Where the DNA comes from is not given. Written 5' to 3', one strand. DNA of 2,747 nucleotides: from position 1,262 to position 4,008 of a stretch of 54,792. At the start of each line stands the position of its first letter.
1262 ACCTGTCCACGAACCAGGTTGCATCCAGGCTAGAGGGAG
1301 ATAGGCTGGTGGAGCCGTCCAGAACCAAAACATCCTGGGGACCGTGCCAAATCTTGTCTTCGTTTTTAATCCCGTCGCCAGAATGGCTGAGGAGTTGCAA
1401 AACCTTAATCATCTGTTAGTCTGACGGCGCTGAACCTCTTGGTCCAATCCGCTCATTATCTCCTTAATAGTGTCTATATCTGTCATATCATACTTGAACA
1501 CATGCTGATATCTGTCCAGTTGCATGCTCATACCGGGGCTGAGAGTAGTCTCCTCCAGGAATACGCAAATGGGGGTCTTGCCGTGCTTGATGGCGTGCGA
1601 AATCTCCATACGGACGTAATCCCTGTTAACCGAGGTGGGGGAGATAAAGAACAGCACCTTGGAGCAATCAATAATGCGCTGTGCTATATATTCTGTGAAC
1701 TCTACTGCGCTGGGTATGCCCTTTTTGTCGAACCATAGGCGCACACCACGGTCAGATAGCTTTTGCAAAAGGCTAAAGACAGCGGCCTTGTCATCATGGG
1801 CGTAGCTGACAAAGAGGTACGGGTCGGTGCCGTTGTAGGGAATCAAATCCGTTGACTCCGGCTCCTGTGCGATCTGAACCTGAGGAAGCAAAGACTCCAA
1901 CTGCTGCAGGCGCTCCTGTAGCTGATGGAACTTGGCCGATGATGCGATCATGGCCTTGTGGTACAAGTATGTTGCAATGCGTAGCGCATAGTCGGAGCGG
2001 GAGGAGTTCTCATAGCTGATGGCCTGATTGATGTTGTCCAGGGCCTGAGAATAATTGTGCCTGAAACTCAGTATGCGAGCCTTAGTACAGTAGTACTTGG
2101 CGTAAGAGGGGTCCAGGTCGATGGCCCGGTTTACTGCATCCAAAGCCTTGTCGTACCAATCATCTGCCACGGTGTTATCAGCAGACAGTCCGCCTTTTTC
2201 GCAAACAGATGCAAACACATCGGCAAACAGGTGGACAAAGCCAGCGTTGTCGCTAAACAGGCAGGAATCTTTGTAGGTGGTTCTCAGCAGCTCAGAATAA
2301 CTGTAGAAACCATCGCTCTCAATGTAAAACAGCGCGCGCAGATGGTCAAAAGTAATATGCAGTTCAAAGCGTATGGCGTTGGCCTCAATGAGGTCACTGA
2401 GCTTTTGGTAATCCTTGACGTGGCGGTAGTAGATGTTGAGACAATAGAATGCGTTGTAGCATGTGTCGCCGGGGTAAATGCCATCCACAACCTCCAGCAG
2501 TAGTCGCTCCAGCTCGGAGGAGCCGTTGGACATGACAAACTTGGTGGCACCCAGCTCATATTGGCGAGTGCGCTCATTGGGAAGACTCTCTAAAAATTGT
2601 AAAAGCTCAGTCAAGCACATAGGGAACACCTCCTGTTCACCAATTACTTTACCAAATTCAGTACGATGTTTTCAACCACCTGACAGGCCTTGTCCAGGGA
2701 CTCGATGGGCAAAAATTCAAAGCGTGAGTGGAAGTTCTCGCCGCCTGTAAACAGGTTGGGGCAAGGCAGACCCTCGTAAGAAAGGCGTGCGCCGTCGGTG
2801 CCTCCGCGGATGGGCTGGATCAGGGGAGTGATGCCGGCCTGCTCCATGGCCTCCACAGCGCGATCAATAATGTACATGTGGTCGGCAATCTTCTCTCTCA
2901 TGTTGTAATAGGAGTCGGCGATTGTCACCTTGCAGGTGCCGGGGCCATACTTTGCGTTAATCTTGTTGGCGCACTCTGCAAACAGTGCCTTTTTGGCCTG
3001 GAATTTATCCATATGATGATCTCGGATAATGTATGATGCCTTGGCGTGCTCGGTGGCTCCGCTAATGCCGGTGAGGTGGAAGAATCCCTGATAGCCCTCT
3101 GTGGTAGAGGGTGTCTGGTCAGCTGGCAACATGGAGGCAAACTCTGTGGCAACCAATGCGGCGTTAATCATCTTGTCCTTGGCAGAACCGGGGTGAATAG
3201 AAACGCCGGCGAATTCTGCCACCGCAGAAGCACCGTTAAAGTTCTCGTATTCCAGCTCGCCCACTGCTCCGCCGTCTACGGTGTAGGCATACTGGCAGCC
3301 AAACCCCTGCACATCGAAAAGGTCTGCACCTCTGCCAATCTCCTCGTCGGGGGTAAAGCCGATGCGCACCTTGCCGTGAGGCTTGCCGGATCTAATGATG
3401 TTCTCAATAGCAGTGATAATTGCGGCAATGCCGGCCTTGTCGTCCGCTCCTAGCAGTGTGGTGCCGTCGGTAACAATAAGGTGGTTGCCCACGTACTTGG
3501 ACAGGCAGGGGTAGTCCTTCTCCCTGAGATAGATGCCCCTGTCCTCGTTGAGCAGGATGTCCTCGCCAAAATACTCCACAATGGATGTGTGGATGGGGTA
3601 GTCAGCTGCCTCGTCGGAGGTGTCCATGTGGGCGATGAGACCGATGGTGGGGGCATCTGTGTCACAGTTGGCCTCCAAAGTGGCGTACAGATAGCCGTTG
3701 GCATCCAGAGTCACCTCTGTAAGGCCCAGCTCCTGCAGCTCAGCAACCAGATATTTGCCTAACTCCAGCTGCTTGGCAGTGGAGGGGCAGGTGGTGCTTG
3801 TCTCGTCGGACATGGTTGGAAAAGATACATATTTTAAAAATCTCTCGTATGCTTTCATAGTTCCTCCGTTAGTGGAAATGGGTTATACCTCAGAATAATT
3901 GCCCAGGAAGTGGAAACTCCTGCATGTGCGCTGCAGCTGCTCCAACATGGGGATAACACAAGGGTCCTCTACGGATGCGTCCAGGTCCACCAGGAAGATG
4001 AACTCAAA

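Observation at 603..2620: Coupled TPR-TIR + PP2C-like gene pair: candidate defence/signalling system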

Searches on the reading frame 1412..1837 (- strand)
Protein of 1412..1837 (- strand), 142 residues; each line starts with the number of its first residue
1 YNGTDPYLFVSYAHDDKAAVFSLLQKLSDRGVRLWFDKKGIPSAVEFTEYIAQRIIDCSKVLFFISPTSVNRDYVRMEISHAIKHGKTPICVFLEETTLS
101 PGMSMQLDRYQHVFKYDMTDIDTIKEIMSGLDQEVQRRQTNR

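Call 66: search_solved_structures(query=window:1412-1837:-, max_evalue=0.1, show_alignments=5)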
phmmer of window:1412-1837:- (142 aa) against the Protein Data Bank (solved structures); distinct sequences matched with E-value up to 0.1: 2.
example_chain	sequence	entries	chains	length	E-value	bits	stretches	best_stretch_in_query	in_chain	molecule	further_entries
9mud_K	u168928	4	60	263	0.002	21.5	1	6-83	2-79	Cat1 (CRISPR associated TIR 1) pentagonal filament | Cat1 (CRISPR associated TIR 1) pentagonal filament assembly | Cat1 (CRISPR-associated TIR 1)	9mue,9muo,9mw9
7uxr_A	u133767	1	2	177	0.066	16.5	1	8-83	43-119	TIR domain protein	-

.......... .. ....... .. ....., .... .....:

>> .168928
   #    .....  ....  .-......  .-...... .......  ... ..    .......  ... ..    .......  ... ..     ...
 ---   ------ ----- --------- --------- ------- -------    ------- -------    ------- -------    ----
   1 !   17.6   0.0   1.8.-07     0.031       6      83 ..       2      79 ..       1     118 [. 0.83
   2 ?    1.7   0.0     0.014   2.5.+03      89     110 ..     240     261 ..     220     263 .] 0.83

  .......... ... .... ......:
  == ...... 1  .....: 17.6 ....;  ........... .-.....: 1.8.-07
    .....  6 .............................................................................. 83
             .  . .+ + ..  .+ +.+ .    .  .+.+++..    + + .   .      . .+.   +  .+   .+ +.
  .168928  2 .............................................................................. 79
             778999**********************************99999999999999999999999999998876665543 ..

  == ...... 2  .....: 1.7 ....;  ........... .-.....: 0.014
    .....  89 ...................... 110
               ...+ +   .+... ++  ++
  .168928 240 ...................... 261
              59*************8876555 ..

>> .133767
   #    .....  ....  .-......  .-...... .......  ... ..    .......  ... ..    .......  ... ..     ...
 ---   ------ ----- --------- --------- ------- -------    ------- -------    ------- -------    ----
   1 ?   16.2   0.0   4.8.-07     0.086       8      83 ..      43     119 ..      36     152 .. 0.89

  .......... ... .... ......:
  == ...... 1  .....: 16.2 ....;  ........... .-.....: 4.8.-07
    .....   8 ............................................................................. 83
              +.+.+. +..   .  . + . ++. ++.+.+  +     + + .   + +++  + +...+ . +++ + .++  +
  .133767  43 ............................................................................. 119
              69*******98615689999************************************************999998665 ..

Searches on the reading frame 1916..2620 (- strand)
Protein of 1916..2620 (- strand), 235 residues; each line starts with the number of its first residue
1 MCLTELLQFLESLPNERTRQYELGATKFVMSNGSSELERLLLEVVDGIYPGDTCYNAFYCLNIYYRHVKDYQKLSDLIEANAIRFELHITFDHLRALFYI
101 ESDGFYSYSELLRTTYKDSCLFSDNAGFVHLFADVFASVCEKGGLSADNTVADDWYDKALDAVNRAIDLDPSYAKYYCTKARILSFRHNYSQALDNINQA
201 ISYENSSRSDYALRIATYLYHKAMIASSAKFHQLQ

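Call 57: search_protein_representatives(alignment_id=A5)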
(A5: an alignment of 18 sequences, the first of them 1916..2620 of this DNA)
Query: 18 sequences, 235 profile positions. Proteins with E-value up to 0.001 (for the whole library): 3418; up to 1e-10: 820; up to 1e-30: 244. The best 150 are listed.
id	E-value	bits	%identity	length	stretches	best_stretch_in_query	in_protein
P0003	9.0e-94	329.9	-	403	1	2-232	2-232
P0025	1.4e-93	329.3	-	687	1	2-233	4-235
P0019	8.6e-89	313.6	-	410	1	4-234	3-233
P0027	1.2e-85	303.3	-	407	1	3-234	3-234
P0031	1.6e-84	299.6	-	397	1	3-233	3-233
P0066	7.8e-84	297.4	-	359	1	4-234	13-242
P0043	5.0e-83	294.7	-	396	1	3-234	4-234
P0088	9.5e-81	287.3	-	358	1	9-232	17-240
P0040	3.6e-80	285.4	-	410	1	4-234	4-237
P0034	3.7e-79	282.1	-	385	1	3-234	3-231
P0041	9.4e-79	280.8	-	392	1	1-231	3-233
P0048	3.3e-78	279.0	-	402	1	2-234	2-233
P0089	3.7e-77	275.6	-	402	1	3-233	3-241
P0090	4.6e-77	275.2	-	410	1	3-234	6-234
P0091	5.4e-77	275.0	-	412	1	6-234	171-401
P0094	4.7e-75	268.7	-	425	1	3-233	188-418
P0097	2.8e-74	266.1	-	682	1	5-232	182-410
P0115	2.7e-61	223.6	-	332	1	4-232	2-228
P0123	2.8e-57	210.5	-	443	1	3-227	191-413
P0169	2.2e-45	171.6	-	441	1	15-234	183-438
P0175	2.3e-44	168.2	-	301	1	2-231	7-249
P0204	1.3e-40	155.9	-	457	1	3-232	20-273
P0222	1.2e-38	149.5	-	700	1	4-233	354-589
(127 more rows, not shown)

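Call 61: search_protein_families(library=pfam, proteins=[P0091, P0094, P0097, P0222, P0115, P0175, P0204, P0088, P0123, P0169], max_evalue=0.05)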
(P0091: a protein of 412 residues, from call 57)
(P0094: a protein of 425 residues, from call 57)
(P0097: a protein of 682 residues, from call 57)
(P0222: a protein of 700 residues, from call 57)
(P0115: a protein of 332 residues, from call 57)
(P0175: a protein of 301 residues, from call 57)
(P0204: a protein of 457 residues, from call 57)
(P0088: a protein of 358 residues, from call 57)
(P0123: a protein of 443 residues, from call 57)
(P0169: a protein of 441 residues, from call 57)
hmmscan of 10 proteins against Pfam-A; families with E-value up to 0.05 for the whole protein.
P0091 (412 aa): 3 families
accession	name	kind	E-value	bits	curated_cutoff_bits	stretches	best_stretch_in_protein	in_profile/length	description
PF13676.11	TIR_2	-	6.5e-05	23.8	28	1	17-115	1-93/122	TIR domain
PF13431.12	TPR_17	-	0.0003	21.3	24.4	1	330-362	2-34/34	Tetratricopeptide repeat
PF12569.14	NatA_aux_su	-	0.00089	18.7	33.3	1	323-374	208-259/515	N-terminal acetyltransferase A, auxiliary subunit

P0094 (425 aa): 1 family
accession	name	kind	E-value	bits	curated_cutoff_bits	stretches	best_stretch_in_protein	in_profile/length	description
PF13431.12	TPR_17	-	0.021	15.5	24.4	0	351-379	5-33/34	Tetratricopeptide repeat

P0097 (682 aa): 1 family
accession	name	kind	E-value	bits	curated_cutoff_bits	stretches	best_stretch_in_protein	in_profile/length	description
PF13672.11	PP2C_2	-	0.0034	17.4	24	1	509-645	96-185/209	Protein phosphatase 2C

P0222 (700 aa): 0 families

P0115 (332 aa): 2 families
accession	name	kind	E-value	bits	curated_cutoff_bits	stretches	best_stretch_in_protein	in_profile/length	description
PF13431.12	TPR_17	-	0.0051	17.4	24.4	0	160-189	3-32/34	Tetratricopeptide repeat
PF13432.12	TPR_16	-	0.049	14.5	32.7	1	151-198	12-59/65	Tetratricopeptide repeat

P0175 (301 aa): 7 families
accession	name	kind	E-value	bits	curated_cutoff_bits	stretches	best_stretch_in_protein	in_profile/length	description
PF07719.23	TPR_2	-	5.2e-07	29.7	27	1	191-221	1-31/34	Tetratricopeptide repeat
PF13181.12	TPR_8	-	1.1e-06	28.7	25.7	1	193-218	3-28/34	Tetratricopeptide repeat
PF13431.12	TPR_17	-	1.6e-05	25.2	24.4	1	181-210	3-32/34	Tetratricopeptide repeat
PF13428.12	TPR_14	-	8.2e-05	23.4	23.5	0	167-199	11-43/44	Tetratricopeptide repeat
PF25060.1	ARM_TT21_2nd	-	0.00091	19.2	27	1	175-278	41-137/270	Tetratricopeptide repeat protein 21 second ARM domain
PF00515.34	TPR_1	-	0.0014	18.8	27.8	0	192-219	2-29/34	Tetratricopeptide repeat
PF13371.12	TPR_9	-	0.0045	17.4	35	1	167-224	5-62/73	Tetratricopeptide repeat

P0204 (457 aa): 8 families
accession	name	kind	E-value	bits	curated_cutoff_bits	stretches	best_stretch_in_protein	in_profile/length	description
PF20990.2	DUF2207_C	-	6.8e-05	23.1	33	0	248-353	90-185/247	Predicted membrane protein (DUF2207) C-terminal domain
PF10176.14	NEDD4_Bsd2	-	0.00041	21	24.7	1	351-430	40-114/130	NEDD4/Bsd2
PF10648.15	Gmad2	-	0.0021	18.7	25.7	1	262-319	9-66/86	Immunoglobulin-like domain of bacterial spore germination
PF05425.18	CopD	-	0.0035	18.1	32.1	0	307-369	2-73/105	Copper resistance protein D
PF00515.34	TPR_1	-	0.0065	16.7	27.8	1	215-243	1-29/34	Tetratricopeptide repeat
PF13424.12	TPR_12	-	0.009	16.6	30.1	1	195-241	24-71/77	Tetratricopeptide repeat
PF07719.23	TPR_2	-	0.023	15.2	27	1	215-243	1-29/34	Tetratricopeptide repeat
PF10112.14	Halogen_Hydrol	-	0.027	14.9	29.8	0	5-39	140-174/191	5-bromo-4-chloroindolyl phosphate hydrolysis protein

P0088 (358 aa): 2 families
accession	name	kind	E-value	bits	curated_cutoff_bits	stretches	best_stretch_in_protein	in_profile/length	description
PF12569.14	NatA_aux_su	-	0.02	14.3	33.3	1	165-213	209-257/515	N-terminal acetyltransferase A, auxiliary subunit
PF13431.12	TPR_17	-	0.048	14.4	24.4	0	172-202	3-33/34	Tetratricopeptide repeat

P0123 (443 aa): 7 families
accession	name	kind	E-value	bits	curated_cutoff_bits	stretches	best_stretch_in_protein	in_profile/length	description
PF13431.12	TPR_17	-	7.1e-07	29.4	24.4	1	350-380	3-33/34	Tetratricopeptide repeat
PF12569.14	NatA_aux_su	-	5.5e-06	26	33.3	1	320-390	192-256/515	N-terminal acetyltransferase A, auxiliary subunit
PF07719.23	TPR_2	-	2.5e-05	24.5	27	1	360-390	1-31/34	Tetratricopeptide repeat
PF00515.34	TPR_1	-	0.00074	19.7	27.8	1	360-389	1-30/34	Tetratricopeptide repeat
PF13371.12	TPR_9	-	0.0024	18.3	35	1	336-390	6-59/73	Tetratricopeptide repeat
PF13414.12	TPR_11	-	0.01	16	26.8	0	345-374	13-42/42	TPR repeat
PF13181.12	TPR_8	-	0.03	14.9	25.7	0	360-389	1-30/34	Tetratricopeptide repeat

P0169 (441 aa): 1 family
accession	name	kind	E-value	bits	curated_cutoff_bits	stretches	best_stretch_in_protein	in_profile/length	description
PF13676.11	TIR_2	-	5.2e-05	24.2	28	1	13-114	1-95/122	TIR domain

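Call 63: find_related_loci(query=A5, collection=viral_contigs, flank=8000)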
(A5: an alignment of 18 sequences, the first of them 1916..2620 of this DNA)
Query A5 (235 aa) in viral_contigs; peptide patterns used: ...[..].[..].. (x = any residue, [..] = any of these).
5 stretches matched a pattern, but none encodes a relative of the query by tblastn (E <= 1e-3).

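Call 78: search_solved_structures(query=A5, max_evalue=1, show_alignments=1)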
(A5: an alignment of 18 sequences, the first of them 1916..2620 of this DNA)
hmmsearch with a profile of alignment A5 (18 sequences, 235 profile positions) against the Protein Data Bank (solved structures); distinct sequences matched with E-value up to 1: 50.
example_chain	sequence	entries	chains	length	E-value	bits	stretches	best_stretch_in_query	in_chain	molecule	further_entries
4gcn_A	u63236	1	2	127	3.5e-05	26.8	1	139-214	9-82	Protein STI-1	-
9uib_A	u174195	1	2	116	8.8e-05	25.5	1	144-226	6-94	Protein SGT1 homolog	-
2vyi_A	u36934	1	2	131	9.5e-05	25.4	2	140-201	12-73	SGTA PROTEIN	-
9qqu_A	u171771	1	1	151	0.00022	24.2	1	140-216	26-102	Stress-induced-phosphoprotein 1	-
7kw7_E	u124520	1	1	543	0.00031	23.7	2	157-209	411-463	Stress-induced-phosphoprotein 1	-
5lyp_A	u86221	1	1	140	0.0017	21.3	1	140-211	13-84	Small glutamine-rich tetratricopeptide repeat-containing protein 2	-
5lyn_A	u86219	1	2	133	0.0026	20.7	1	140-211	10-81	Small glutamine-rich tetratricopeptide repeat-containing protein 2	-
2lni_A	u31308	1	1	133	0.0036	20.3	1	157-209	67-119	Stress-induced-phosphoprotein 1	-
3fwv_A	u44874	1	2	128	0.0065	19.4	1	148-218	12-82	Hsc70/Hsp90-organizing protein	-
4rg6_A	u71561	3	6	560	0.0066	19.4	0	157-204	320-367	Cell division cycle protein 27 homolog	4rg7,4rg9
2kck_A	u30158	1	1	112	0.0068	19.4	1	156-210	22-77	TPR repeat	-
5nnp_A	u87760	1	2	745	0.0093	18.9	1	151-204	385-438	N-terminal acetyltransferase-like protein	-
5nnr_A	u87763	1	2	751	0.0094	18.9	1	151-204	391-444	N-terminal acetyltransferase-like protein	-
9llv_A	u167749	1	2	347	0.0099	18.8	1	140-211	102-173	Small glutamine-rich tetratricopeptide repeat-containing protein 2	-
4gco_A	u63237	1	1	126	0.012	18.5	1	156-207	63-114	Protein STI-1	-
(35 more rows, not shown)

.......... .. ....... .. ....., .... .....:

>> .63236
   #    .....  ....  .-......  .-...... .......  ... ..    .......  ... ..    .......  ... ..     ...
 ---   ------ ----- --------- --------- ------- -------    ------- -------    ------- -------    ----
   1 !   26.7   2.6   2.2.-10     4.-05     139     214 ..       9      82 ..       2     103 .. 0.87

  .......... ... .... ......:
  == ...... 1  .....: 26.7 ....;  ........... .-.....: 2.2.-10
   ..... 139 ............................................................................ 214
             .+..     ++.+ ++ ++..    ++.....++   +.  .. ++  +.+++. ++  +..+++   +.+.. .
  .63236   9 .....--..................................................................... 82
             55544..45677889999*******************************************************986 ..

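Call 93: search_dna_similar(query=window:1916-2620:-, collection=phages, mode=protein, max_evalue=0.001, max_rows=10)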
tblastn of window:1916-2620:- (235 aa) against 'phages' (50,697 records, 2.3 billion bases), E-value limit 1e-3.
Records with a match: 1; places in all: 1; records where one place covers at least 80% of the query: 1.
Best place of each record, by identity: <60% 1.
By first word of the organism name: Bacteriophage 1.
By host as written in the record: - 1.
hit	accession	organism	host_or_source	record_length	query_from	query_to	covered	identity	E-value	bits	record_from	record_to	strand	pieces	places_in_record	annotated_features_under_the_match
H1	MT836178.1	Bacteriophage sp.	human fecal samples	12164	3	225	95%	39.3%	1e-38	147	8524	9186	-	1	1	record has no annotation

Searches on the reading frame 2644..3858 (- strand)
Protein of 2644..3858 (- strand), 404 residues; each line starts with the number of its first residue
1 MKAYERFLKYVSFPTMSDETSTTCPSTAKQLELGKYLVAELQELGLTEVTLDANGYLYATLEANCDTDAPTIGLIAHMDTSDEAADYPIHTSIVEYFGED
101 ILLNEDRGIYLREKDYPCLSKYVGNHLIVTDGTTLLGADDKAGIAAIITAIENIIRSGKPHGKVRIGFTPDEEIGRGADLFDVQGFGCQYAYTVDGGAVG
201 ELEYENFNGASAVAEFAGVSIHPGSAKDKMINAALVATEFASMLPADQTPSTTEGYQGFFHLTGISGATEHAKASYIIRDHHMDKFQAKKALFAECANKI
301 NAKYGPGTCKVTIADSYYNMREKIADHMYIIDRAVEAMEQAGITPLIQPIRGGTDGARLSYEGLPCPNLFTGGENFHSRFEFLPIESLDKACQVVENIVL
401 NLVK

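Call 64: find_related_loci(query=window:2644-3858:-, collection=metagenome_contigs, flank=5000)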
Query window:2644-3858:- (404 aa) in metagenome_contigs; peptide patterns used: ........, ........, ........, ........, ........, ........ (x = any residue, [..] = any of these).
600 stretches matched a pattern (row limit reached: there are more); 400 encode a relative of the query (tblastn E <= 1e-3); the best 80 are kept; 80 distinct loci.
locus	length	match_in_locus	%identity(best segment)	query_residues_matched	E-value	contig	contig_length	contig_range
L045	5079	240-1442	63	1-401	1e-172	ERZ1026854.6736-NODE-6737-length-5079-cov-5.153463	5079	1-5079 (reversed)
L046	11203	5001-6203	63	1-401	1e-168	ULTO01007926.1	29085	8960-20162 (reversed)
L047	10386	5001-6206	63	1-401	4e-168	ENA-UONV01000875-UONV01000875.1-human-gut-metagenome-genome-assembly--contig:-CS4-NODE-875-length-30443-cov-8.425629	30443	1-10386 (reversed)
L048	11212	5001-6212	62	1-404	1e-166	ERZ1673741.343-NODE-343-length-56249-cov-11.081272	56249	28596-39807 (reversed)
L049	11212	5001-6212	60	1-404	8e-165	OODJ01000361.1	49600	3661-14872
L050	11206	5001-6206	62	1-401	5e-163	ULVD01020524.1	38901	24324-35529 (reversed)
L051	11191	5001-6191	59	1-396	1e-153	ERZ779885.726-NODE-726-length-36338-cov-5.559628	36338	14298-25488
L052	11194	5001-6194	57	1-398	2e-148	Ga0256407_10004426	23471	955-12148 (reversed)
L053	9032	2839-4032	57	1-398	2e-148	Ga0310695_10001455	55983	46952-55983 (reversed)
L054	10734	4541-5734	57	1-398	2e-147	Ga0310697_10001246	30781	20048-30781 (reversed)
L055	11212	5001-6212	54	1-404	3e-144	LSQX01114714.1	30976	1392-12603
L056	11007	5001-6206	53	2-399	1e-143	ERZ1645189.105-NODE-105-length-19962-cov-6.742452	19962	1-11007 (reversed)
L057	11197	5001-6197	53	5-403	1e-143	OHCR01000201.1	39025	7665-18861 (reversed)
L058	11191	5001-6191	57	1-398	3e-143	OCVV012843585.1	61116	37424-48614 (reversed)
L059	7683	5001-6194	55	1-398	1e-143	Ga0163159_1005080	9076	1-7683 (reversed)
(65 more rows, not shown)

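Call 72: search_protein_families(library=pfam, proteins=[window:2644-3858:-], max_evalue=0.00001)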
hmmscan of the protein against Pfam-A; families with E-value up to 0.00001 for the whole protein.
window:2644-3858:- (404 aa): 3 families
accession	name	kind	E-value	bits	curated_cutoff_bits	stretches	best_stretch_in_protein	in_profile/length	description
PF01546.33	Peptidase_M20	-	2.9e-15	57.2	24.6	1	138-400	34-205/206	Peptidase family M20/M25/M40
PF07687.19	M20_dimer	-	9.8e-12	45.2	21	1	204-304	1-106/107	Peptidase dimerisation domain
PF05343.19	Peptidase_M42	-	8.5e-06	25.5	23.2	0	139-201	134-195/292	M42 glutamyl aminopeptidase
